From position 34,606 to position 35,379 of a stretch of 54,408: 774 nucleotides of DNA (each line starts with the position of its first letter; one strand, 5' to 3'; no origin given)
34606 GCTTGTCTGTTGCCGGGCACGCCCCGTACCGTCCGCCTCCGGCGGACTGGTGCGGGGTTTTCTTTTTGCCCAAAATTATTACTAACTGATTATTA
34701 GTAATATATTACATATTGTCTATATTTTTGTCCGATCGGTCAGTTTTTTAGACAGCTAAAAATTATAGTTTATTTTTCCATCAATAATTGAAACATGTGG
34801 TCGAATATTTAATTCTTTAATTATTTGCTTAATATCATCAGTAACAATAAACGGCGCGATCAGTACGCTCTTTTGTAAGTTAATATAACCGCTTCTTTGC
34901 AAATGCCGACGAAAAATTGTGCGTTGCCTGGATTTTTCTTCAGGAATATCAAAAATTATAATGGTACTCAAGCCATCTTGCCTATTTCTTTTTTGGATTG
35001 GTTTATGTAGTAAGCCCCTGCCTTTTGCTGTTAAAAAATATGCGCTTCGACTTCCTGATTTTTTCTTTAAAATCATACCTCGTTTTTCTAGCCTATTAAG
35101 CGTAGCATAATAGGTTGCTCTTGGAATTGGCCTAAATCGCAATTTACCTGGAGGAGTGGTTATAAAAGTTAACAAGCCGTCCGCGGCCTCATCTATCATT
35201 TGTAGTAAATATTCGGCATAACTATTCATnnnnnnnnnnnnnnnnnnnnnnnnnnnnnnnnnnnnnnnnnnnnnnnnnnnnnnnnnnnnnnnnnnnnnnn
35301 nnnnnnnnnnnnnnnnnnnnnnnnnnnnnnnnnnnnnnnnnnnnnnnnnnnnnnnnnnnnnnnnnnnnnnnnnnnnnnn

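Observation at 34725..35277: Regulator paralog 2: its own operator pair and divergent promoters sharing one palindrome, next to the D-E cassette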

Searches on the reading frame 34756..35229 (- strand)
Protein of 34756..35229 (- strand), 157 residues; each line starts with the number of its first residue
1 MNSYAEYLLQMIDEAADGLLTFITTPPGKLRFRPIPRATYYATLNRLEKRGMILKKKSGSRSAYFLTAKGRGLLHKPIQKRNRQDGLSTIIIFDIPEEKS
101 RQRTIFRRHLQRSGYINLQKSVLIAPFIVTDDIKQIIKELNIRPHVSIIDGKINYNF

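Call 10: search_protein_families(library=pfam, proteins=[window:34756-35229:-], max_evalue=1)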
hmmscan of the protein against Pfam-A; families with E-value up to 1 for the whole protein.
window:34756-35229:- (157 aa): 10 families
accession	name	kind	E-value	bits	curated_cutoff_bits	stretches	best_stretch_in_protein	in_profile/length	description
PF20803.2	PaaX_M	-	1.1e-13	51.5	24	1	85-152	5-72/83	PaaX protein central Cas2-like domain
PF09827.14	CRISPR_Cas2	-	0.00023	21.7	23.8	1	90-140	4-50/74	CRISPR associated protein Cas2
PF03551.20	PadR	-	0.00057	20.3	27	1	35-75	29-74/75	Transcriptional regulator PadR-like family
PF07848.18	PaaX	-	0.0025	18.5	24.8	1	42-70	42-70/70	PaaX-like protein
PF01978.25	TrmB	-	0.0049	17.1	25.6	1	35-59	34-58/68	Sugar-specific transcriptional regulator TrmB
PF03965.22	Penicillinase_R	-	0.033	15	22.6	1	37-72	35-70/115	Penicillinase repressor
PF18237.6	Tk-SP_N-pro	-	0.037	14.4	26.5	1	74-101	10-37/67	Tk-SP N-propeptide domain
PF20008.5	DUF6429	-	0.051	13.7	31.6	1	41-71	29-58/71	Domain of unknown function (DUF6429)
PF14947.12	HTH_45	-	0.069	13.6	25.5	1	44-76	40-68/77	Winged helix-turn-helix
PF14277.12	DUF4364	-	0.13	12.5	26.9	1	41-75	37-71/162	Domain of unknown function (DUF4364)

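Call 11: search_protein_families(library=ncbifam, proteins=[window:34756-35229:-], max_evalue=1)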
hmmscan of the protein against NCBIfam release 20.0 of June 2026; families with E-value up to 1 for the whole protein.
window:34756-35229:- (157 aa): 4 families
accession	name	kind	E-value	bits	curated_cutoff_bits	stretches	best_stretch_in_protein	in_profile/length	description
TIGR02277.1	PaaX_trns_reg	equivalog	1.2e-09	38.1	264.55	1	42-148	39-148/279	phenylacetic acid degradation operon negative regulatory protein PaaX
TIGR01573.1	cas2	equivalog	7e-05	23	24.5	1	90-125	4-40/96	CRISPR-associated endonuclease Cas2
NF053777.1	Saro0803TransReg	equivalog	0.02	14.6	200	1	35-76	63-107/140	Saro_0803 family transcriptional regulator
TIGR03433.1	padR_acidobact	paralog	0.036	14.1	101.8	1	37-80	39-87/101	PadR family transcriptional regulator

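Call 15: find_homologous_proteins(query=window:34756-35229:-, max_evalue=0.00001)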
Query window:34756-35229:- (157 aa): 13 proteins with E <= 0.00001 among 44 candidates.
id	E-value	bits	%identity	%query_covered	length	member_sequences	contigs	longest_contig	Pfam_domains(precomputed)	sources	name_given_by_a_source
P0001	3.8e-97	340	100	100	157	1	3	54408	PF20803.3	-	-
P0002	1.5e-52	195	59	100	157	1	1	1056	PF20803.3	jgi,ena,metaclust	metaclust:\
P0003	6.2e-42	161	53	100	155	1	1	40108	PF20803.3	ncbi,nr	ncbi:MAG: CRISPR-associated endonuclease Cas2 [Candidatus Doudnabacteria bacterium]|nr:CRISPR-associ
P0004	8.7e-35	138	43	97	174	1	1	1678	PF20803.3,PF09827.15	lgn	-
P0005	1.8e-32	130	48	97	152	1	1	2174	PF20803.3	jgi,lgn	jgi:DNA-binding transcriptional regulator PaaX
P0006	6.6e-28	115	43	99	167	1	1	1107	PF20803.3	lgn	-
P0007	4.2e-27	113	41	99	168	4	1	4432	PF20803.3,PF09827.15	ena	-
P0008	4.8e-27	113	46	97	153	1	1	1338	PF20803.3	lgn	-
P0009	2.0e-26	111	44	94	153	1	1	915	PF20803.3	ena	-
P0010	2.0e-25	107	50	77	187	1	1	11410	PF20803.3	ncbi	-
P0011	4.2e-18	84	42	73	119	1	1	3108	PF20803.3,PF09827.15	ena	-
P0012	1.1e-17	82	41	80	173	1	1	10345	PF20803.3,PF09827.15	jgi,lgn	jgi:DNA-binding transcriptional regulator PaaX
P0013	3.1e-14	71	40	73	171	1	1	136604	PF20803.3,PF09827.15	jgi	-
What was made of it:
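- Closest known: Cas2. Different: Public records that name relatives 'CRISPR-associated endonuclease Cas2' (call 15) are probably over-annotated.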

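Call 17: find_related_loci(query=A1, collection=genome_contigs, flank=3000)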
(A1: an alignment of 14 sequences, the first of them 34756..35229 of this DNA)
Query A1 (157 aa) in genome_contigs; peptide patterns used: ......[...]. (x = any residue, [..] = any of these).
191 stretches matched a pattern; 90 encode a relative of the query (tblastn E <= 1e-3); the best 80 are kept; 80 distinct loci.
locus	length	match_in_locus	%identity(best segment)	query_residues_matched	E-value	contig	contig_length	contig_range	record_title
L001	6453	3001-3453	44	5-155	1e-37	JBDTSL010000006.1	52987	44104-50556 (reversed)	MAG: Candidatus Doudnabacteria bacterium isolate cluster3_bin.27 NODE_1464_length_52987_cov_9.084788, whole genome shotg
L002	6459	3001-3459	41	1-155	6e-33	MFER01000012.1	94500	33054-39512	MAG: Candidatus Doudnabacteria bacterium RIFCSPHIGHO2_02_FULL_43_13b rifcsphigho2_02_scaffold_678, whole genome shotgun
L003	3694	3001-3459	44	6-156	1e-32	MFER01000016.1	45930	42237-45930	MAG: Candidatus Doudnabacteria bacterium RIFCSPHIGHO2_02_FULL_43_13b rifcsphigho2_02_scaffold_807, whole genome shotgun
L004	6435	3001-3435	37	8-154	3e-29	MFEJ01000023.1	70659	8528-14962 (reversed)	MAG: Candidatus Doudnabacteria bacterium RIFCSPHIGHO2_01_FULL_45_18 rifcsphigho2_01_scaffold_827, whole genome shotgun s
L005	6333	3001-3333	37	47-153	3e-22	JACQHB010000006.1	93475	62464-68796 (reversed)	MAG: Candidatus Doudnabacteria bacterium isolate NC_groundwater_1088_Ag_S2p5_45_84 S_2p5_S6_coassembly_k141_1511716, who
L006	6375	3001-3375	38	33-155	3e-21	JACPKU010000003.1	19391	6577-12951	MAG: Candidatus Doudnabacteria bacterium isolate NC_groundwater_503_Ag_S-0.1um_46_13 S35_SO-1_scaffold_240321, whole gen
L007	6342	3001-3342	43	44-155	2e-20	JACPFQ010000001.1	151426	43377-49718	MAG: Candidatus Doudnabacteria bacterium isolate NC_groundwater_365_Ag_B-0.1um_48_12 GD18-4_B1_scaffold_137395, whole ge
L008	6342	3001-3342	40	47-156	5e-20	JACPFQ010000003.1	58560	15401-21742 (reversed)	MAG: Candidatus Doudnabacteria bacterium isolate NC_groundwater_365_Ag_B-0.1um_48_12 GD18-4_B1_scaffold_298276, whole ge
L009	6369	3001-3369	37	33-153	2e-19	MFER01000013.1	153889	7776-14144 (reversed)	MAG: Candidatus Doudnabacteria bacterium RIFCSPHIGHO2_02_FULL_43_13b rifcsphigho2_02_scaffold_69, whole genome shotgun s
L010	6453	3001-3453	34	3-150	1e-19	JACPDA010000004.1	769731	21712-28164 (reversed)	MAG: Candidatus Daviesbacteria bacterium isolate NC_groundwater_297_Ag_B-0.1um_41_14 S7_GD2017_3_B1_scaffold_1, whole ge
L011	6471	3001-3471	32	3-152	3e-19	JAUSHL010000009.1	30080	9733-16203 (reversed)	MAG: Candidatus Daviesbacteria bacterium isolate E14_metabat.bin.192 E14_k141_277583, whole genome shotgun sequence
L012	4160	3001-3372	35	16-133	1e-17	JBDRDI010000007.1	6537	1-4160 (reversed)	MAG: bacterium isolate MEGAHIT-group-1.240 k141_63879, whole genome shotgun sequence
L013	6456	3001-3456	32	3-151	2e-17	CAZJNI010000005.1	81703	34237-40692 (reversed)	MAG TPA_asm: uncultured Gammaproteobacteria bacterium isolate binchicken_co38_1358 genome assembly, contig: NODE_748_len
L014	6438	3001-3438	32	3-150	2e-17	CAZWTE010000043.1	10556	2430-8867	MAG TPA_asm: uncultured Gammaproteobacteria bacterium isolate binchicken_co144_909 genome assembly, contig: NODE_13068_l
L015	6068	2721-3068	37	43-152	8e-17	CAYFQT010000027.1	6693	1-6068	MAG TPA_asm: uncultured Candidatus Saccharibacteria bacterium isolate ERP108616_co1_127 genome assembly, contig: k119_16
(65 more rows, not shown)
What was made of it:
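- There are several paralogs per genome (call 17).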

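Call 26: search_solved_structures(query=A1, max_evalue=1, show_alignments=2)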
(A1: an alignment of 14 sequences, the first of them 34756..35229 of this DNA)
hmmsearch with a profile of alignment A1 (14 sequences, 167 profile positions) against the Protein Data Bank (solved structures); distinct sequences matched with E-value up to 1: 140 (the best 60 are shown).
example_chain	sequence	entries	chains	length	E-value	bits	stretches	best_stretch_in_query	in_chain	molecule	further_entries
5k1y_C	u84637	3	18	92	0.0001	25.3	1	40-93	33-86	AspA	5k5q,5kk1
5k5o_A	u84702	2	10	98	0.00012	25.1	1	41-93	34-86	AspA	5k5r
6jhz_A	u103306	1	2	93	0.00013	24.9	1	100-132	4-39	CRISPR-associated endoribonuclease Cas2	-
8ia4_A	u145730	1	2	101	0.00014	24.9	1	100-132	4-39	CRISPR-associated endoribonuclease Cas2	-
4rs8_A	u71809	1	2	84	0.00018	24.5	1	41-93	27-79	AspA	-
9qbc_A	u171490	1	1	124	0.00045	23.2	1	10-88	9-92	PadR-family transcriptional regulator PadR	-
9qbd_A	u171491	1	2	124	0.0012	21.8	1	10-88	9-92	PadR-family transcriptional regulator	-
1xma_A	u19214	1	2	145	0.0014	21.6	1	13-89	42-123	Predicted transcriptional regulator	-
4mnu_A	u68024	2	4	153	0.0017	21.3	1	34-84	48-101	SlyA-like transcription regulator | MarR family transcriptional regulator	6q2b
8a39_AP1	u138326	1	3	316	0.0018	21.2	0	51-94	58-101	DNA-binding transcriptional repressor of phenylacetic acid degradation, aryl-CoA responsiv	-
6qxf_K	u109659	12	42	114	0.0032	20.4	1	100-132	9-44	CRISPR-associated endoribonuclease Cas2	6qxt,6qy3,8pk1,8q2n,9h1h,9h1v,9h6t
5zyf_A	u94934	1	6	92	0.005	19.8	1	99-132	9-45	CRISPR-associated endoribonuclease Cas2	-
5xvn_E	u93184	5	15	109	0.0078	19.2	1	101-132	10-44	CRISPR-associated endoribonuclease Cas2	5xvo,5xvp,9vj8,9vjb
9gkr_A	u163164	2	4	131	0.0084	19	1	10-95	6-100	Transcriptional regulator, PadR-like family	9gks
6qfd_A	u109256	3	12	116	0.012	18.6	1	11-81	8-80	DNA-binding protein | hsRosR DNA binding protein | DNA binding protein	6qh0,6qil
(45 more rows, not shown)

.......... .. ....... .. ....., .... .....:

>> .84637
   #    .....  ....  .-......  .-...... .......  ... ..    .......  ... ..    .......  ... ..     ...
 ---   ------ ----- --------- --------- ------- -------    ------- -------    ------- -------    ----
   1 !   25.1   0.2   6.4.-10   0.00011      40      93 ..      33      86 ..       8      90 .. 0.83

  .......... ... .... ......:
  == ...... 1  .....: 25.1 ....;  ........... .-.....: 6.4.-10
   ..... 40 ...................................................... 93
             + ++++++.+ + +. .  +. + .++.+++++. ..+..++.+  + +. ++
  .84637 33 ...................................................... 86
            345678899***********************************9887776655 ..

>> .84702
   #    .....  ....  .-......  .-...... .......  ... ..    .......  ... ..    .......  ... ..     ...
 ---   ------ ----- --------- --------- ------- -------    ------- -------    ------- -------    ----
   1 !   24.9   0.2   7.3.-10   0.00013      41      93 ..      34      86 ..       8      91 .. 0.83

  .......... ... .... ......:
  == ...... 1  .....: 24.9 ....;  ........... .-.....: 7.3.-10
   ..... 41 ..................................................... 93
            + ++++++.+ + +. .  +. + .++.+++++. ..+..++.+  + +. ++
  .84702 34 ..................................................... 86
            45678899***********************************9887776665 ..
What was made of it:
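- Closest known: PadR / AspA / TubR-type winged-helix proteins. Same: The best sequence matches for the N-terminal domain are AspA (1e-4) and PadR (call 26).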

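Call 34: predict_structure(alignment_id=A1)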
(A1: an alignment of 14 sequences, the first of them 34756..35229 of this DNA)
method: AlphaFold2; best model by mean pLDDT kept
length: 157 residues; sequences in the alignment: 14
mean_pLDDT: 77.9   pTM: 0.50
mean pLDDT of the five models: 77.9, 77.2, 73.7, 67.6, 67.3
residues with pLDDT >= 90: 39; 70-90: 81; 50-70: 25; < 50: 12
segments of 3 or more residues with pLDDT < 50: 23-26
pLDDT, mean of each block of 10 residues (from residue 1): 74 60 46 64 85 77 75 64 83 94 92 88 90 88 94 71
secondary structure, 60 per line:
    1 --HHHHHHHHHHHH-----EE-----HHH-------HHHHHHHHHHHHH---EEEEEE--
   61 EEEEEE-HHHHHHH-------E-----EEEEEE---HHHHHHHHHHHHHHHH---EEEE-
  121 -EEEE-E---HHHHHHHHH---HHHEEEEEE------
elements in order: H3-14 H37-49 E53-58 E61-66 H68-74 E88-93 H97-112 E116-119 E122-125 H131-139 E146-151

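Call 38: fold_search(model_id=the predicted structure, library=pdb)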
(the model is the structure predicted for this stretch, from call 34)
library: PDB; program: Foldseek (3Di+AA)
matches with E <= 10: 1438; with E <= 0.001: 1
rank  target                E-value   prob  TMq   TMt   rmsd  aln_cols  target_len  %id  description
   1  8a39_AP1              4.6e-05  1.00  0.44  0.25   8.9       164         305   20  Crystal Structure of PaaX from Escherichia coli W (released 2023-07-05)
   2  8ia4_A                2.9e-03  1.00  0.31  0.47   4.4        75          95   25  Crystal structure of Cas2 in complex with AcrVA5-peptide (released 2023-03-22)
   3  6jhz_A                3.0e-03  1.00  0.31  0.48   4.4        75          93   25  Crystal structure of cas2 (released 2020-03-25)
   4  5zyf_B                3.2e-03  1.00  0.32  0.54   4.0        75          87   21  Crystal structure of Streptococcus pyogenes type II-A Cas2 (released 2018-08-15)
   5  3exc                  5.2e-03  1.00  0.34  0.64   3.0        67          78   12  Structure of the RNA'se SSO8090 from Sulfolobus solfataricus (released 2008-11-11)
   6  5xvn_F                5.2e-03  1.00  0.33  0.45   4.4        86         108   19  E. far Cas1-Cas2/prespacer binary complex (released 2017-10-04)
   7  5zyf_D                6.3e-03  1.00  0.33  0.57   2.8        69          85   20  Crystal structure of Streptococcus pyogenes type II-A Cas2 (released 2018-08-15)
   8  4czd_C                7.5e-03  0.75  0.25  0.28  12.3       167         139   13  Sirohaem decarboxylase AhbA/B - an enzyme with structural homology to the Lrp/AsnC transcription factor family that is (released 2014-06-11)
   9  5zyf_E                8.5e-03  1.00  0.31  0.56   3.6        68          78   22  Crystal structure of Streptococcus pyogenes type II-A Cas2 (released 2018-08-15)
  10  8ia4_B                8.5e-03  1.00  0.30  0.47   4.5        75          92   25  Crystal structure of Cas2 in complex with AcrVA5-peptide (released 2023-03-22)
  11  5xvo_E                9.1e-03  1.00  0.32  0.45   4.5        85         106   19  E. fae Cas1-Cas2/prespacer/target ternary complex revealing DNA sampling and half-integration states (released 2017-10-04)
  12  5zyf_F                1.1e-02  1.00  0.34  0.62   3.2        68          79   20  Crystal structure of Streptococcus pyogenes type II-A Cas2 (released 2018-08-15)
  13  5xvo_F                1.2e-02  1.00  0.32  0.46   4.4        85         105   19  E. fae Cas1-Cas2/prespacer/target ternary complex revealing DNA sampling and half-integration states (released 2017-10-04)
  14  3kfw                  1.4e-02  0.99  0.41  0.29   9.1       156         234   15  Uncharacterized protein Rv0674 from Mycobacterium tuberculosis (released 2009-12-01)
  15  4fpi_A                1.4e-02  0.98  0.28  0.40   5.2        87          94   15  Crystal Structure of 5-chloromuconolactone isomerase from Rhodococcus opacus 1CP (released 2013-04-24)
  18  2ivy                  1.7e-02  1.00  0.35  0.59   3.1        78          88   17  Crystal structure of hypothetical protein sso1404 from Sulfolobus solfataricus P2 (released 2006-06-28)
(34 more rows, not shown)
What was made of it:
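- On PaaX family (TIGR02277 / Pfam PaaX, PaaX_M, PaaX_C): The fold is a winged helix (calls 34, 38).
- Closest known: PaaX, repressor of phenylacetate catabolism. Same: It is the best fold match (call 38), and PF20803 is matched above its cut-off (call 10).
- Domain architecture and fold match PaaX N+M domains and Cas2 (calls 10, 11, 26, 34, 38). Cas2-like folds include RNases (3exc and 2ivy in call 38).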

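Call 40: find_related_loci(query=A1, collection=viral_contigs, flank=3000)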
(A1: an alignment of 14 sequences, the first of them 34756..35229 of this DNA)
Query A1 (157 aa) in viral_contigs; peptide patterns used: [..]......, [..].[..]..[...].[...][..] (x = any residue, [..] = any of these).
125 stretches matched a pattern, but none encodes a relative of the query by tblastn (E <= 1e-3).
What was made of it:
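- No member was found in IMG/VR viral contigs (call 40).
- Tried and rejected: Family search in IMG/VR viral contigs: none (call 40).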

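Call 50: find_encoding_contigs(protein=P0003, flank=4000, max_places=3)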
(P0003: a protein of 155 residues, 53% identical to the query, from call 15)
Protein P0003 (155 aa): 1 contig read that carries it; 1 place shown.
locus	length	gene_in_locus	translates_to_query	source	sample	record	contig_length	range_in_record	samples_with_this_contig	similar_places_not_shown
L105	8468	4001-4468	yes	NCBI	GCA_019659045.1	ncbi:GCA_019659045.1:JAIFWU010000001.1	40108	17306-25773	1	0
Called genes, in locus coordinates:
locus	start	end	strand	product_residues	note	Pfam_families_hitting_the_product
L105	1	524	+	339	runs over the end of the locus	PF01565:FAD_binding_4, PF02873:MurB_C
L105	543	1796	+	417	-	PF00275:EPSP_synthase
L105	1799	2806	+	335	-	PF06723:MreB_Mbl, PF00022:Actin (weak), PF00012:HSP70, PF14450:FtsA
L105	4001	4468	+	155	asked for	PF20803:PaaX_M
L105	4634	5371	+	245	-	PF13177:DNA_pol3_delta2, PF00004:AAA (weak)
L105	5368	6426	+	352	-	PF14870:PSII_BNR (faint), PF15902:Sortilin-Vps10 (faint), PF02012:BNR (faint), PF25852:DUF6242_C (weak)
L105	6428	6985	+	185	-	PF01765:RRF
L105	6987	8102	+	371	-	PF02163:Peptidase_M50, PF13180:PDZ_2 (weak), PF17820:PDZ_6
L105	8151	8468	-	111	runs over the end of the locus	-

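Call 64: search_protein_families(library=padloc, proteins=[window:34756-35229:-], max_evalue=0.1)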
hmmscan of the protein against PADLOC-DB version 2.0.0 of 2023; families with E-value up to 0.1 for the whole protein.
window:34756-35229:- (157 aa): 15 families
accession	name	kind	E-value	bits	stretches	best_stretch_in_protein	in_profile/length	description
PDLC01649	Cas2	-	5.8e-08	31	1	90-141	4-51/70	"CAS-I,CAS-II,CAS-III,CAS-IV,CAS-V,CAS-VI; acquisition_2"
PDLC02068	Cas2_II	-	1.5e-06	25.9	1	85-140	20-78/137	-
PDLC00935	Cas2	-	1.9e-05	23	1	90-125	4-40/96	CRISPR-associated endonuclease Cas2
PDLC02073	Cas2_II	-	5.3e-05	21.7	1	90-124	9-46/49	-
PDLC01251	Cas2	-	7.4e-05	20.9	1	90-123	4-34/84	"CAS-I,CAS-II,CAS-III,CAS-IV,CAS-V,CAS-VI; acquisition_2"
PDLC02072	Cas2_II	-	8.3e-05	20.8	1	90-137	9-59/72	-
PDLC01591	Cas2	-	0.0021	16.5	1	89-125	3-42/101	"CAS-I,CAS-II,CAS-III,CAS-IV,CAS-V,CAS-VI; acquisition_2"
PDLC01044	Csa3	-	0.0025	15.7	1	35-72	161-192/194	Type I-A associated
PDLC02069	Cas2_II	-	0.0034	15.7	1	90-140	4-57/130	-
PDLC01459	Cas2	-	0.0041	15.7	1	89-137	8-59/105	"CAS-I,CAS-II,CAS-III,CAS-IV,CAS-V,CAS-VI; acquisition_2"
PDLC01525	Cas2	-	0.0042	15.8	1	89-130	3-42/90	"CAS-I,CAS-II,CAS-III,CAS-IV,CAS-V,CAS-VI; acquisition_2"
PDLC02070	Cas2_II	-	0.0066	14.9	1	89-124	3-36/89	-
PDLC01748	Cas2_IIIa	-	0.015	13.9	1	90-123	4-34/88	-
PDLC02071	Cas2_II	-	0.016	13.3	1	92-128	1-40/97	-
PDLC01858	CARF3--CARF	-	0.026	12.4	1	35-62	169-196/204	-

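Call 65: search_protein_families(library=phrogs, proteins=[window:34756-35229:-], max_evalue=0.1)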
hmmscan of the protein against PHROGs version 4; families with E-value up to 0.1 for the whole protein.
window:34756-35229:- (157 aa): 4 families
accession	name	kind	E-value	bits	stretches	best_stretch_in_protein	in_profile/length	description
phrog_4278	-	unknown function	0.00034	21.4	1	37-80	66-110/127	-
phrog_26211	-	unknown function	0.011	16.8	0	45-76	112-143/159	-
phrog_5135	-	unknown function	0.019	16.1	1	32-78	55-101/111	-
phrog_19460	-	unknown function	0.098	14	0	31-72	28-70/88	-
